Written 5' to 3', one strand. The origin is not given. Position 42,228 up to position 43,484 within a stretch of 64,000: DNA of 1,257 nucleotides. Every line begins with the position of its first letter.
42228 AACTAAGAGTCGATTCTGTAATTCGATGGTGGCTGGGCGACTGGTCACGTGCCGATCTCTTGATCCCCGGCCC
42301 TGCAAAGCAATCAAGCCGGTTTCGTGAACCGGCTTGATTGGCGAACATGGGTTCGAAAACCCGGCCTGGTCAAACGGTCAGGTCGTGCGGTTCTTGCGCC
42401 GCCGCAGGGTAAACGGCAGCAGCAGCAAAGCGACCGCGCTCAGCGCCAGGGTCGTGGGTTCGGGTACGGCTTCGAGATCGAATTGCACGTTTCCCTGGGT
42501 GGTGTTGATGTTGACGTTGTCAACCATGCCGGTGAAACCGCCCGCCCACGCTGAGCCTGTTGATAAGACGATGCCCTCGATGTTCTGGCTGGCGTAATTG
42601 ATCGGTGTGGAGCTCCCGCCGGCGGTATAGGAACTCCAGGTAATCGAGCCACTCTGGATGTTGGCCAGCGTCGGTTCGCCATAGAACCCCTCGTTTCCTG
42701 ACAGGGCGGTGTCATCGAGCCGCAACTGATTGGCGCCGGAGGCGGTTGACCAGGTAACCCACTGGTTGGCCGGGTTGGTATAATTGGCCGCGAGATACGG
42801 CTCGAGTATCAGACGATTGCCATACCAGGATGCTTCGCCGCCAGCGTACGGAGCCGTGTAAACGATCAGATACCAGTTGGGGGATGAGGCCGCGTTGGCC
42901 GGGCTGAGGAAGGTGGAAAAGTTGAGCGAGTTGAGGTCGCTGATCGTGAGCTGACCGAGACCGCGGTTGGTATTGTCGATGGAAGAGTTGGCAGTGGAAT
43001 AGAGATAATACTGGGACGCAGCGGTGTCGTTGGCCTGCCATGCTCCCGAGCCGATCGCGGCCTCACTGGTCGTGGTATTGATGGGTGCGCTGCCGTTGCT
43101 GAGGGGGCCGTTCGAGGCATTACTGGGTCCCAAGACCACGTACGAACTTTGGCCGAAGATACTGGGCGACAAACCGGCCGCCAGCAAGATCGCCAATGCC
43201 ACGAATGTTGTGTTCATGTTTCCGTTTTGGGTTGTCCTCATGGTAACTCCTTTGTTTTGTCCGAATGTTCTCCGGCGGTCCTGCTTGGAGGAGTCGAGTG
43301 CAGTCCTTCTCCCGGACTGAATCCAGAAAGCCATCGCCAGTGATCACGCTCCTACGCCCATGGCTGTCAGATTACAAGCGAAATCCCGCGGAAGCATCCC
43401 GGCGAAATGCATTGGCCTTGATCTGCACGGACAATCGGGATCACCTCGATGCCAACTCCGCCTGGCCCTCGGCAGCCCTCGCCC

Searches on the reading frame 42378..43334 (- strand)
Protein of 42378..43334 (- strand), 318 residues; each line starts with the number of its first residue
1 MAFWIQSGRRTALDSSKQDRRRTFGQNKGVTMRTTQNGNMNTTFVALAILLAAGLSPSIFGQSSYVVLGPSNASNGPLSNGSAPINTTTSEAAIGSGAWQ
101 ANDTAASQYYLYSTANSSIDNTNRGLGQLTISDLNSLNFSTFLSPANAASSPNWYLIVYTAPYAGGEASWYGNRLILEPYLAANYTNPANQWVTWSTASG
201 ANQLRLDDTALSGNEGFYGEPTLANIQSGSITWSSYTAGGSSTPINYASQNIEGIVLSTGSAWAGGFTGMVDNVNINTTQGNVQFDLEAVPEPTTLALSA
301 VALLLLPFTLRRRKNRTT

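Call 11: search_protein_families(library=pfam, proteins=[window:42378-43334:-], max_evalue=0.001)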
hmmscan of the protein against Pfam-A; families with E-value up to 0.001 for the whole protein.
window:42378-43334:- (318 aa): 1 family
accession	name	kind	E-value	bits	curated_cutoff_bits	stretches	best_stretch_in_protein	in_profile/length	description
PF07589.16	PEP-CTERM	-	0.00077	19.9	20.7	1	289-313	1-24/24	PEP-CTERM motif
